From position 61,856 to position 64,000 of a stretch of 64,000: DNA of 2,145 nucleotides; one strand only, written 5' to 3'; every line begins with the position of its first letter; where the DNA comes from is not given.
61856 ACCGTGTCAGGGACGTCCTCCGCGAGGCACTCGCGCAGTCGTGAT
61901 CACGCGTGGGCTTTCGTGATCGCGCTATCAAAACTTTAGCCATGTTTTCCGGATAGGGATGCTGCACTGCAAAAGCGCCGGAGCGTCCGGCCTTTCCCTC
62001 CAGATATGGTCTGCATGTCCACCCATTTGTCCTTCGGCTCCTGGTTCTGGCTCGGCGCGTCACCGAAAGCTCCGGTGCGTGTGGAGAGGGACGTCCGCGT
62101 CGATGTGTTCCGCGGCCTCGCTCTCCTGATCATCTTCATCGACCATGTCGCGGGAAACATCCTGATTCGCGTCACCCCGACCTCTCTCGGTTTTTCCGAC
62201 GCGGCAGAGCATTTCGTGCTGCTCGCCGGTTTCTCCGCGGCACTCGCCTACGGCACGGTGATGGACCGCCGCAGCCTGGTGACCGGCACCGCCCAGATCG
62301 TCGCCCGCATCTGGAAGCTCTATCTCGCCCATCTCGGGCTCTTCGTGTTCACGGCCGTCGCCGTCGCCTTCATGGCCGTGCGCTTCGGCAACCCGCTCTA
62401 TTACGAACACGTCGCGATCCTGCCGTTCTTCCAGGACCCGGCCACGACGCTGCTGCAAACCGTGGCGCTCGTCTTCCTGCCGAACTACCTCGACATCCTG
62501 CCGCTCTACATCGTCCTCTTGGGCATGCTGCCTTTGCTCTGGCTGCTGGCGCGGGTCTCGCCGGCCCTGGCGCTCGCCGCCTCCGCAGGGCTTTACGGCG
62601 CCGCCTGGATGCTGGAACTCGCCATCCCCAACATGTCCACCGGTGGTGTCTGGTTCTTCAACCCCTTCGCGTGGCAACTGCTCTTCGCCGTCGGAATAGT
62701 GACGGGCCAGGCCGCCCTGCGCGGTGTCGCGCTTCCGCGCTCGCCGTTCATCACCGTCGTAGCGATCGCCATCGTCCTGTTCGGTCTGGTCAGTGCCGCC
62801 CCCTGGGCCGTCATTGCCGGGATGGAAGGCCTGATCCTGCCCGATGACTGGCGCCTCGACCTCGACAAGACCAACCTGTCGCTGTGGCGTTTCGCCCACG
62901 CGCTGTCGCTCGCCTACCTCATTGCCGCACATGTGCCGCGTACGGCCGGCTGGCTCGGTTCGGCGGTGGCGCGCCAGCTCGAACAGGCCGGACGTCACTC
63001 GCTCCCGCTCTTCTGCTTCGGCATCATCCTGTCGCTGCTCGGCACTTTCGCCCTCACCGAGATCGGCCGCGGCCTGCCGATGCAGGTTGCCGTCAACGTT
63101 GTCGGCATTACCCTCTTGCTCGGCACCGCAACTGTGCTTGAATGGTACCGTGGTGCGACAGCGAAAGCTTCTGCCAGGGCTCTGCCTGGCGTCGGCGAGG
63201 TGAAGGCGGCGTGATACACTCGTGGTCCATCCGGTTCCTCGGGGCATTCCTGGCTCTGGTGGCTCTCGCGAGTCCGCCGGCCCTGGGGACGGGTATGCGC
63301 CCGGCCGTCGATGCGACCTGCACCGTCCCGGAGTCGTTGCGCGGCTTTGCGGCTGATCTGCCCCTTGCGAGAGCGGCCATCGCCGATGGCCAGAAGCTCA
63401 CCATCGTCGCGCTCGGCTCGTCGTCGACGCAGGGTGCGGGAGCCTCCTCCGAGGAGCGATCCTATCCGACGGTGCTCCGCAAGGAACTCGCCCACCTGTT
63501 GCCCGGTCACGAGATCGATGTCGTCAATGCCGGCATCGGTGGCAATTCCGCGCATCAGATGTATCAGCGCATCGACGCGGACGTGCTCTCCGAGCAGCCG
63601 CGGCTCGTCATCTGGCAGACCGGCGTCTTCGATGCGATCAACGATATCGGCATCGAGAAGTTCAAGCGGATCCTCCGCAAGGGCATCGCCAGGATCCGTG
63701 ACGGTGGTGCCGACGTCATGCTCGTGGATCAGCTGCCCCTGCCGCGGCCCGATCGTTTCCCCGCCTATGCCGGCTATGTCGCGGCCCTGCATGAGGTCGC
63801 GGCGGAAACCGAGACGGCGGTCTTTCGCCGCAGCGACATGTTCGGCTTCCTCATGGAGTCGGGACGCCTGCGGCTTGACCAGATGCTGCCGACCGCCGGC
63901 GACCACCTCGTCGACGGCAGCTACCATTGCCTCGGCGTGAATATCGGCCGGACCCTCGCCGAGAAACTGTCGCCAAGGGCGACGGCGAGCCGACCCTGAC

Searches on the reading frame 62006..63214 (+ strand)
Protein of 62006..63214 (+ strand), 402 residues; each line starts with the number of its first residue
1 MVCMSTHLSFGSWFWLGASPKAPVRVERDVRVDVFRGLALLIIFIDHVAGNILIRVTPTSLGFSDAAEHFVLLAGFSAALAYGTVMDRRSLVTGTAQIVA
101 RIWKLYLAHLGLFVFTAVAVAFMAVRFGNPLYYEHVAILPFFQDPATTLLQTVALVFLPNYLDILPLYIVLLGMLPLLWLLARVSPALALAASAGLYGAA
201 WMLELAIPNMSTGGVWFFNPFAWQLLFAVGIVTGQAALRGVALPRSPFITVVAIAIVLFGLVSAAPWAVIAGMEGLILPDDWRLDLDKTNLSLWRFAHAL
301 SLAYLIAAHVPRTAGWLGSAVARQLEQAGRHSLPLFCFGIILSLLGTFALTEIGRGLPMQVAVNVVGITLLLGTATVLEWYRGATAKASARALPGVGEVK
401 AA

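Call 65: search_protein_families(library=pfam, proteins=[window:62006-63214:+], max_evalue=0.00001)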
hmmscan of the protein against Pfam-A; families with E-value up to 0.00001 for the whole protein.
window:62006-63214:+ (402 aa): 1 family
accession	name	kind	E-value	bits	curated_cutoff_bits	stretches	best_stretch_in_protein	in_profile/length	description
PF10129.15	OpgC_C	-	2.7e-105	352.7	21.4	1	28-382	1-357/358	OpgC protein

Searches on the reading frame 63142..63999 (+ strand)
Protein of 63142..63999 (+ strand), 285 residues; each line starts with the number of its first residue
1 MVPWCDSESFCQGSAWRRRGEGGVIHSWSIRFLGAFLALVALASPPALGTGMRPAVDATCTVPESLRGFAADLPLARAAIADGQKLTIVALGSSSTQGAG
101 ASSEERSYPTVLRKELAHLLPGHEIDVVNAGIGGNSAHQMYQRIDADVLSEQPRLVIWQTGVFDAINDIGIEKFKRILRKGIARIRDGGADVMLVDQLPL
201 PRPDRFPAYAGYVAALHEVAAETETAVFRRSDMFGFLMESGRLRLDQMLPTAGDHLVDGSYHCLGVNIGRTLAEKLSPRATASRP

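Call 65: search_protein_families(library=pfam, proteins=[window:63142-63999:+], max_evalue=0.00001)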
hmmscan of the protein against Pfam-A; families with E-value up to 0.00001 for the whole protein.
window:63142-63999:+ (285 aa): 3 families
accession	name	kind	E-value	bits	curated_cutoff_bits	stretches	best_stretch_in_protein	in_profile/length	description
PF25182.1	NonGDSL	-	1.1e-44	152.8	80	1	59-274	1-216/220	Non-GDSL lipase-like family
PF13472.12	Lipase_GDSL_2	-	1.5e-15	58.6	32.9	1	90-228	1-147/178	GDSL-like Lipase/Acylhydrolase family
PF00657.28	Lipase_GDSL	-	9.5e-06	26.3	23.6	0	88-191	1-116/208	GDSL-like Lipase/Acylhydrolase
